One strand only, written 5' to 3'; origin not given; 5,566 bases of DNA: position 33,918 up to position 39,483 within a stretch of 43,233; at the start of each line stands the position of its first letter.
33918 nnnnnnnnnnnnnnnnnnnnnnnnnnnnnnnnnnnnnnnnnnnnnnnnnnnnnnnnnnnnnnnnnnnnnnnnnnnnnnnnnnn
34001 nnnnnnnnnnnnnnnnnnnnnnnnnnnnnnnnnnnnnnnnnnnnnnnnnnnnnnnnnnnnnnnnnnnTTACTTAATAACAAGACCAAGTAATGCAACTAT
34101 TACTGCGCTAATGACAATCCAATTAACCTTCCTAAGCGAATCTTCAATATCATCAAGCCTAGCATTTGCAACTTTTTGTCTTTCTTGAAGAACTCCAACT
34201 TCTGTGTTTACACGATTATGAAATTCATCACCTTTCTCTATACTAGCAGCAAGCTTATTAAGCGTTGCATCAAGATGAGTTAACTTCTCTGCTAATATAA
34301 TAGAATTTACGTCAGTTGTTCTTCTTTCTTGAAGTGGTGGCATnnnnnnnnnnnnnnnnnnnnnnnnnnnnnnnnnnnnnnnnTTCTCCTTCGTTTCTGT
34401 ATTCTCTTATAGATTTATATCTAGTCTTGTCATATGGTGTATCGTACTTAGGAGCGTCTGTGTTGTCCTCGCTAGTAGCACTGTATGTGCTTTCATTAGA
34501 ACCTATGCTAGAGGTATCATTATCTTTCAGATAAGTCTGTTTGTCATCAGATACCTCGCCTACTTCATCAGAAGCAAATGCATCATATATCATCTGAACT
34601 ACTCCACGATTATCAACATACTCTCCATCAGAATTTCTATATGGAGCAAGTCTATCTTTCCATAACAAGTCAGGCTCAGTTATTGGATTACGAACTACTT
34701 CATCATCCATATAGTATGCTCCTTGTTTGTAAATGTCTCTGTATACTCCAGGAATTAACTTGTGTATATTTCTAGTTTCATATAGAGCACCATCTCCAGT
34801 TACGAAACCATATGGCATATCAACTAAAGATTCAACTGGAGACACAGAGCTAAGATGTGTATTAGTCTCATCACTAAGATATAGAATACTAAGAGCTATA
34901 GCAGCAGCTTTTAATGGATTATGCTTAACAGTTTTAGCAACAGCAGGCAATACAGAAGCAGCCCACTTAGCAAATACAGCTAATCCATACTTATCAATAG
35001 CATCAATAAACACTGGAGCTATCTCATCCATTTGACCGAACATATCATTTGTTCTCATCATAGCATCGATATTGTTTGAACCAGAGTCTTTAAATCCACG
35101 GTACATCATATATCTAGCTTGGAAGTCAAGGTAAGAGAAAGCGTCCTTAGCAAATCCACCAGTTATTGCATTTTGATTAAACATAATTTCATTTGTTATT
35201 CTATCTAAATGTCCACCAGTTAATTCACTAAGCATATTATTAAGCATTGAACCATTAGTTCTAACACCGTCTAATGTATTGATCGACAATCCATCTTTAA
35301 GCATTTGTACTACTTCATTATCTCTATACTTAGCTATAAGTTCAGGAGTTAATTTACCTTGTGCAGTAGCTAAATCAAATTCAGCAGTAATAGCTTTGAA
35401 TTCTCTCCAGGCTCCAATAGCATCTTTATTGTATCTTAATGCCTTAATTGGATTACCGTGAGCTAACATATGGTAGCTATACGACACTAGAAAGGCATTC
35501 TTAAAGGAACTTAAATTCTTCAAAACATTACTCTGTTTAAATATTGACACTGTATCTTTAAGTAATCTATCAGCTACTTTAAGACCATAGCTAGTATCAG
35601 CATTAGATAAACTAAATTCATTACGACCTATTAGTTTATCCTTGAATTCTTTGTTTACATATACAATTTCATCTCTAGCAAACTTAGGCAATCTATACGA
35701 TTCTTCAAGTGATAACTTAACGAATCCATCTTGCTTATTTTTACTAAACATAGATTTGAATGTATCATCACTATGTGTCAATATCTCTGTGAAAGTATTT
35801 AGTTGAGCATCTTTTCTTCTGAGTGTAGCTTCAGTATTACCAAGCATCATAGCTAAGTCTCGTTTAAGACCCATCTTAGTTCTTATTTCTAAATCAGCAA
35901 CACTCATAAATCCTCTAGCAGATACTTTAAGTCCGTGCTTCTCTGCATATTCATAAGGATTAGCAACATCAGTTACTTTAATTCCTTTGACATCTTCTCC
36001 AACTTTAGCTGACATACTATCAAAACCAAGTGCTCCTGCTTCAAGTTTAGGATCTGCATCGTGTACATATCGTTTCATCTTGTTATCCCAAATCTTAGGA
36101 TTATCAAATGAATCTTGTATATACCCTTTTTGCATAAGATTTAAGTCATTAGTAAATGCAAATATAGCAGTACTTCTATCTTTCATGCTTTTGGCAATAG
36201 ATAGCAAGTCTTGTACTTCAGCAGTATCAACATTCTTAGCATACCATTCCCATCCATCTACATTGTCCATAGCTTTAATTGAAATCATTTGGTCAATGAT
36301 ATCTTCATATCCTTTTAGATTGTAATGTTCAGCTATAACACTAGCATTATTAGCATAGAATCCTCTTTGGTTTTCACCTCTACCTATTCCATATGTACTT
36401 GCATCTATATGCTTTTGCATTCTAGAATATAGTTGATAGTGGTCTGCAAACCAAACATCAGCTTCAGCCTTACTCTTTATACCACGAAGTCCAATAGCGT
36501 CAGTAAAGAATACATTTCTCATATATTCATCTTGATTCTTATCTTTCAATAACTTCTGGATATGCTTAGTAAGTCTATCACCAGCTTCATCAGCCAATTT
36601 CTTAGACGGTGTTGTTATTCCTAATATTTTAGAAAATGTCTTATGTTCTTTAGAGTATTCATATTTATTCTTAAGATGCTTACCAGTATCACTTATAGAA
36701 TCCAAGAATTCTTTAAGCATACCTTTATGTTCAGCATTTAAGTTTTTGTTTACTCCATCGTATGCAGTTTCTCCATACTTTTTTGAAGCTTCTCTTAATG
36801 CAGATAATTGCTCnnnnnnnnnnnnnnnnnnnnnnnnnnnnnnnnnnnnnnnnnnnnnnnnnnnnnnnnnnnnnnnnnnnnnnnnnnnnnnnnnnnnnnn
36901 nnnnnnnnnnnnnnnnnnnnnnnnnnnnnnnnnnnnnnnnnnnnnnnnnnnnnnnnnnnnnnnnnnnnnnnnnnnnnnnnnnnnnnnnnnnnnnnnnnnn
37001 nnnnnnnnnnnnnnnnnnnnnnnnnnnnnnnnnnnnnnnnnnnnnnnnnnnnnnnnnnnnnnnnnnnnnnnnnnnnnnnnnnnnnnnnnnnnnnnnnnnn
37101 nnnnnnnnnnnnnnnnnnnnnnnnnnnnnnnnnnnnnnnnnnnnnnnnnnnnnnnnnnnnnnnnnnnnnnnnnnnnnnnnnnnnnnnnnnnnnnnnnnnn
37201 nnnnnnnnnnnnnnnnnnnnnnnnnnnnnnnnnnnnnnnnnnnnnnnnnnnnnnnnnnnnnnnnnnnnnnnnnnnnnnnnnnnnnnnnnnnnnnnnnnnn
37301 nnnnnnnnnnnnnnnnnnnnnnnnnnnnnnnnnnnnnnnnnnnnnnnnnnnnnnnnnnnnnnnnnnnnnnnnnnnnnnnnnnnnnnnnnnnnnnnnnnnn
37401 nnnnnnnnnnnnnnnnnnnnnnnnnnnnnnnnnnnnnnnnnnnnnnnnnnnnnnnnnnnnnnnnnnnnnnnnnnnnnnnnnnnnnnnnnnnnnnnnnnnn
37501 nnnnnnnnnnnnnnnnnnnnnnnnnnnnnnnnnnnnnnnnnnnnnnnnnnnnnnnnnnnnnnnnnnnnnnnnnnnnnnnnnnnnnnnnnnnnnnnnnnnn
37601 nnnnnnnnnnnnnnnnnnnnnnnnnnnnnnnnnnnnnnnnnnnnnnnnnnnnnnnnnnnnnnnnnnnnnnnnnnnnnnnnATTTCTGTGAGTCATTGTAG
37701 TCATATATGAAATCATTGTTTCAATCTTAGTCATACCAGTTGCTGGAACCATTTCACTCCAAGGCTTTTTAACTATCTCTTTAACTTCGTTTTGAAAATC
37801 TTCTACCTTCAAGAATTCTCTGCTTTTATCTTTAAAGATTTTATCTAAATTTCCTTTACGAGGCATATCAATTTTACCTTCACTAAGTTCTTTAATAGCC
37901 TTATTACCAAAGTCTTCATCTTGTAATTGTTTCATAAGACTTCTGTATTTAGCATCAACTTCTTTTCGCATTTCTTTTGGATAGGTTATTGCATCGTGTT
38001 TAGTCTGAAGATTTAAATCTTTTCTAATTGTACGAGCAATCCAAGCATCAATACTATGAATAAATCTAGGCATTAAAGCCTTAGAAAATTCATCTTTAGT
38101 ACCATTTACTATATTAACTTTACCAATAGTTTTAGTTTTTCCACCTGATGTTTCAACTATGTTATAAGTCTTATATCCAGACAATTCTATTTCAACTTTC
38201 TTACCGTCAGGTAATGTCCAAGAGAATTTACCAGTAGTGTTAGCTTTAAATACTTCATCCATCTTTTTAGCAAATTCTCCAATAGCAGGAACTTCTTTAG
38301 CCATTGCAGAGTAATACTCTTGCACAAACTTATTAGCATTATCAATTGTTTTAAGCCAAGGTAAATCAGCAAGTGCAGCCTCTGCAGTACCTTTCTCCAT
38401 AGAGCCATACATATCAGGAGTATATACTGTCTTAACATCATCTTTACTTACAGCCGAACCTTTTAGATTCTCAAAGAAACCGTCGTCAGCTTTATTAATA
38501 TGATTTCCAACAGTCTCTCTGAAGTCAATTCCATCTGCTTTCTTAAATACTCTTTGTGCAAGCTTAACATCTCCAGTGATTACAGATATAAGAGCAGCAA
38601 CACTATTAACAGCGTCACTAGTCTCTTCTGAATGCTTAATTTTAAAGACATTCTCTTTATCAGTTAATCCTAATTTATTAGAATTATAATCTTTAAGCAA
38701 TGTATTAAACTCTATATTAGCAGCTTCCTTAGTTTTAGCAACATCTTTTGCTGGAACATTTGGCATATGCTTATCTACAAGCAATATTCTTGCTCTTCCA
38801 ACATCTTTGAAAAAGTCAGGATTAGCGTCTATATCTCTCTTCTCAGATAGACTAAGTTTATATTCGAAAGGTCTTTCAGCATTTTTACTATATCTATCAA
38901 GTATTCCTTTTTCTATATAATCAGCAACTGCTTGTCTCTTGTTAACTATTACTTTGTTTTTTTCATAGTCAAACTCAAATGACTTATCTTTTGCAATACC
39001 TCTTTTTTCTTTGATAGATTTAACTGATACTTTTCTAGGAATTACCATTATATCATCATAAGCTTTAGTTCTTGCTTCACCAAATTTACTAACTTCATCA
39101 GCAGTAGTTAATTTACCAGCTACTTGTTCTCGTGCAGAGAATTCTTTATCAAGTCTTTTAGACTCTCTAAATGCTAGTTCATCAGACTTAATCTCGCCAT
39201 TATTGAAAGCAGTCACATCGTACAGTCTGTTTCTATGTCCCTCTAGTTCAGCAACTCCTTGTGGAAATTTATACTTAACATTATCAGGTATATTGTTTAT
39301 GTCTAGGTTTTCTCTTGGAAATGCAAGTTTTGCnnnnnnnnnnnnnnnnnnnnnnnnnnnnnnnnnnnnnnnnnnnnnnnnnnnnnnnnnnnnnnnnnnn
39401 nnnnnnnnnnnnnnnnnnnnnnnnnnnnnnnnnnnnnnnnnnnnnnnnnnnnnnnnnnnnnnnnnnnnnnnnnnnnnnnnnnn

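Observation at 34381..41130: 2249-aa late protein carries a T7-like RNAP catalytic core: candidate injected virion RNA polymerase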

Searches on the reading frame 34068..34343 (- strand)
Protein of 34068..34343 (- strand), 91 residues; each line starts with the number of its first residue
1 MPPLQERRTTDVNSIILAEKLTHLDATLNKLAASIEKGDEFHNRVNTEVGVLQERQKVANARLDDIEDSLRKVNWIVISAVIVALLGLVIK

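Call 5: search_protein_families(library=pfam, proteins=[window:34068-34343:-], max_evalue=0.1)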
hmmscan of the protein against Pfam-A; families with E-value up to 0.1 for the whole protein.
window:34068-34343:- (91 aa): 2 families
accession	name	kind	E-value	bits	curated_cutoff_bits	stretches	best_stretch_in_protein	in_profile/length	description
PF10779.14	XhlA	-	0.032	14.8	34.7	0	19-88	4-66/67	Haemolysin XhlA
PF05384.16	DegS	-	0.066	13.1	27.6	0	17-67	103-153/159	Sensor protein DegS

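Call 6: search_protein_families(library=phrogs, proteins=[window:34068-34343:-], max_evalue=0.01)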
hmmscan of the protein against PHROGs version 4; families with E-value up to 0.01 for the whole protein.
window:34068-34343:- (91 aa): 2 families
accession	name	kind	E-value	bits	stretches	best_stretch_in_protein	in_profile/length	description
phrog_1193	-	other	2.1e-05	25.4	1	26-91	6-72/76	hemolysin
phrog_1863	-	unknown function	0.0032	18.4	1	16-69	41-94/97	-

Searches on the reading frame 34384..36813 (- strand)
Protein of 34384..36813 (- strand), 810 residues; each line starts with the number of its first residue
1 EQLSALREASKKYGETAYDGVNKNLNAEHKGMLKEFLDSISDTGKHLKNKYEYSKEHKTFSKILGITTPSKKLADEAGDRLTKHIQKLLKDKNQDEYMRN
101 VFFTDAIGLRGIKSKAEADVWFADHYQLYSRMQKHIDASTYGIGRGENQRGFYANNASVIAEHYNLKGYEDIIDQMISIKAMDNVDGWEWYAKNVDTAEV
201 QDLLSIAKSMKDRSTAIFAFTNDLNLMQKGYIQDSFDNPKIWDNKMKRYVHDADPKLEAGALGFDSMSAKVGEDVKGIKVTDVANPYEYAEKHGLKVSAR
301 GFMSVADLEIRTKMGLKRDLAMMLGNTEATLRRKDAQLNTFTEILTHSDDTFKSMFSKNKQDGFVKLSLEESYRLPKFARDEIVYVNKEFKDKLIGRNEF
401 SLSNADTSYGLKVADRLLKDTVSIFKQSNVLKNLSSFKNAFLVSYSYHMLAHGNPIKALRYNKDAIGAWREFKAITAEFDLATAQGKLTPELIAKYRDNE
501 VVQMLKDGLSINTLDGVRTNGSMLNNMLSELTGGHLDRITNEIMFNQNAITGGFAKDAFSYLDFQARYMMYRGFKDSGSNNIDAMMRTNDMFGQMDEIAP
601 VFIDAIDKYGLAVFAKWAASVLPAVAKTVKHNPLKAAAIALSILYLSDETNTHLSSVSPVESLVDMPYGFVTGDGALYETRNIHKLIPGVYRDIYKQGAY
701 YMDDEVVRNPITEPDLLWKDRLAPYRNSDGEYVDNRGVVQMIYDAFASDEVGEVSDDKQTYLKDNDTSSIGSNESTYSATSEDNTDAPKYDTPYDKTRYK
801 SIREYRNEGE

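Call 77: predict_structure(alignment_id=A4)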
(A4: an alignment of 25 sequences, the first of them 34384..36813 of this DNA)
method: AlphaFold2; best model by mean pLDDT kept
length: 810 residues; sequences in the alignment: 25
mean_pLDDT: 79.2   pTM: 0.78
mean pLDDT of the five models: 79.2, 79.2, 78.1, 76.3, 74.5
residues with pLDDT >= 90: 293; 70-90: 336; 50-70: 89; < 50: 92
segments of 3 or more residues with pLDDT < 50: 1-10, 515-520, 675-681, 706-710, 750-810
pLDDT, mean of each block of 10 residues (from residue 1): 41 54 61 68 87 90 88 89 94 94 92 94 95 95 91 92 93 96 95 95 95 82 75 81 82 85 77 81 89 87 89 87 92 90 78 90 93 87 93 90 79 85 77 80 91 91 94 95 95 95 89 54 74 68 64 78 93 93 90 88 85 84 91 89 88 83 76 52 61 71 54 64 76 77 73 38 27 25 28 36 41
secondary structure, 60 per line:
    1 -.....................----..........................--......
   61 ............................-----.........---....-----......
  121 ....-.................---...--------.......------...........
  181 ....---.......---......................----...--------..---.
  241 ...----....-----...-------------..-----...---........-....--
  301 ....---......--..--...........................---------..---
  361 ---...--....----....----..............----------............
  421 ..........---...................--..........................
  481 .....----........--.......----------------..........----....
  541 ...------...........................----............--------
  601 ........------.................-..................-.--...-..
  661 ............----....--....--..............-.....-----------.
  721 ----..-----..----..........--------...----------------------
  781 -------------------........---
elements in order (helices of 4 or more, strands of 3 or more residues): H2-22 H27-52 H55-88 H94-102 H106-109 H115-124 H126-142 H157-163 H170-184 H188-194 H198-219 E240-243 E248-251 E257-259 H286-293 E295-298 E301-304 H308-313 H320-346 E364-366 H369-372 H377-380 E385-387 H388-395 E396-398 H409-430 H434-452 H455-485 H490-497 H500-506 H523-532 H537-543 H550-576 H581-592 H601-608 H615-631 H633-650 H659-672 H677-680 H683-686 H689-702 H704-708 H738-747 H800-807

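Call 80: fold_search(model_id=the predicted structure, library=pdb)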
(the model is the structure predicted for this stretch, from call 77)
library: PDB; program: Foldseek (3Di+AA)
matches with E <= 10: 151; with E <= 0.001: 2
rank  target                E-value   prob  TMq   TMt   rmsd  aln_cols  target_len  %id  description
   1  9pnt                  2.6e-06  1.00  0.26  0.11  24.5       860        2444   13  N4 vRNAP gp50 - open complex (released 2025-12-10)
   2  9pnr                  7.1e-06  1.00  0.26  0.11  24.4       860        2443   12  N4 vRNAP gp50 - Closed Complex (released 2025-12-10)
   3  8d2s_A                2.6e-01  0.07  0.09  0.12  28.3       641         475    8  Zebrafish MFSD2A isoform B in inward open ligand bound conformation (released 2023-05-10)
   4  9j3o_A                3.7e-01  0.08  0.10  0.14  24.7       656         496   10  Chlamydia pneumoniae ATP/ADP translocator NTT1(Outward open state) (released 2025-03-19)
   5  6m20_A                1.2e+00  0.04  0.10  0.14  25.3       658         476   10  Crystal structure of Plasmodium falciparum hexose transporter PfHT1 bound with glucose (released 2020-09-09)
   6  7crz                  1.3e+00  0.02  0.07  0.09  24.1       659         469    8  Crystal structure of human glucose transporter GLUT3 bound with C3361 (released 2021-01-13)
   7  9ctf                  1.6e+00  0.01  0.07  0.05  40.9       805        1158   11  SapNP Reconstituted Human ABCB1 bound to Taxol in presence of ATP (released 2025-01-22)
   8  9j3l_A                1.9e+00  0.04  0.10  0.15  25.7       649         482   11  ATP bound Arabidopsis ATP/ADP translocator AtNTT1 (released 2025-03-19)
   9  5tsa                  2.0e+00  0.04  0.07  0.18  20.9       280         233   12  Crystal structure of the Zrt-/Irt-like protein from Bordetella bronchiseptica with bound Zn2+ (released 2017-09-20)
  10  8zr5_C                2.1e+00  0.05  0.07  0.16  23.0       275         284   14  Cryo-EM Structure of GPR119-Gs-Firuglipel complex (released 2024-06-19)
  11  3vvp_A                2.1e+00  0.03  0.09  0.13  24.2       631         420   10  Crystal structure of MATE in complex with Br-NRF (released 2013-04-03)
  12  4av3_A                2.1e+00  0.01  0.08  0.08  29.5       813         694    9  Crystal structure of Thermotoga Maritima sodium pumping membrane integral pyrophosphatase with metal ions in active si (released 2012-08-08)
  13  9r1f_A                2.2e+00  0.02  0.07  0.10  22.3       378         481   10  Cryo-EM structure of human MATE1 in complex with metformin (released 2025-11-05)
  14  7z6n_A                2.5e+00  0.04  0.07  0.16  20.4       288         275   10  Crystal structure of Zn2+-transporter BbZIP in a metal-stripped state (released 2022-08-10)
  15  1fzi_A                2.5e+00  0.03  0.09  0.12  19.9       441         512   12  METHANE MONOOXYGENASE HYDROXYLASE, FORM I PRESSURIZED WITH XENON GAS (released 2001-04-27)
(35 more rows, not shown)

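Call 89: find_related_loci(query=A4, collection=viral_contigs, flank=10000)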
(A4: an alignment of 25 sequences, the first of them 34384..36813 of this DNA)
Query A4 (810 aa) in viral_contigs; peptide patterns used: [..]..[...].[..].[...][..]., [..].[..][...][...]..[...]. (x = any residue, [..] = any of these).
61 stretches matched a pattern; 11 encode a relative of the query (tblastn E <= 1e-3); 11 distinct loci.
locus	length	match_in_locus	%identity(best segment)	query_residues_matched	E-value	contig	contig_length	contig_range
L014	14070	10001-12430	99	1-810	0e+0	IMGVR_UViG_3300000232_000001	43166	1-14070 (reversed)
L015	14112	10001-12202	34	34-744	8e-121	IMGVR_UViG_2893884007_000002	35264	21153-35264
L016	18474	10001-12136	32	42-757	1e-93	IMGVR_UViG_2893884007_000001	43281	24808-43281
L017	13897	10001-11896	32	35-666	4e-87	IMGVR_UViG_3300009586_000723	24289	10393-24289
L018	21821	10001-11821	32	57-665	5e-83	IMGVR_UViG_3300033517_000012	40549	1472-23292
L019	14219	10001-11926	28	29-653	5e-75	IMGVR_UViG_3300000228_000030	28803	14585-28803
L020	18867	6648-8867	30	16-742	4e-88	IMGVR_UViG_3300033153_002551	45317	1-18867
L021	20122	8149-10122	29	30-673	2e-69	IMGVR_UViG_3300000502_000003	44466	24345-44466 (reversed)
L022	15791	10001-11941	28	94-744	9e-68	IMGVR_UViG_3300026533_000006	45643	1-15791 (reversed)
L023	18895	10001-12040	29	54-696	3e-66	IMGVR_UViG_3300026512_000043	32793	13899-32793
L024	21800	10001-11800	31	98-665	1e-71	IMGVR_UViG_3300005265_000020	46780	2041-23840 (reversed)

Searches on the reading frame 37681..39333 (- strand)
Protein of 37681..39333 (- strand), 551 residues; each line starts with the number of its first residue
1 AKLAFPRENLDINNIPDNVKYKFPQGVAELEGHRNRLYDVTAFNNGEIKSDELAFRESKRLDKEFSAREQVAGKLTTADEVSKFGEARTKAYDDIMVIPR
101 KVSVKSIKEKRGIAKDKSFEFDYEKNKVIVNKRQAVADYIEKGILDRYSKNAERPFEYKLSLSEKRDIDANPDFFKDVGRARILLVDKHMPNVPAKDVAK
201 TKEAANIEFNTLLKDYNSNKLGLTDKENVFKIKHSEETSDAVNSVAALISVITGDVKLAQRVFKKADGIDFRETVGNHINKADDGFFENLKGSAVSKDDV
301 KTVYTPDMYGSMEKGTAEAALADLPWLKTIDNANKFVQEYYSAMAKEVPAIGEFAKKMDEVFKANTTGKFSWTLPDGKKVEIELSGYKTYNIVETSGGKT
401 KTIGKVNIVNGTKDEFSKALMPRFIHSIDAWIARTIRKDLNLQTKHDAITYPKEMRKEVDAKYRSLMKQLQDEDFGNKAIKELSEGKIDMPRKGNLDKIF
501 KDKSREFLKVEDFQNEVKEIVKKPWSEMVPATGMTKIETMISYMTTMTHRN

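Call 34: find_homologous_proteins(query=window:37681-39333:-, max_evalue=0.01)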
Query window:37681-39333:-: 8000 candidates shared short words with the query, none scored E <= 0.01.
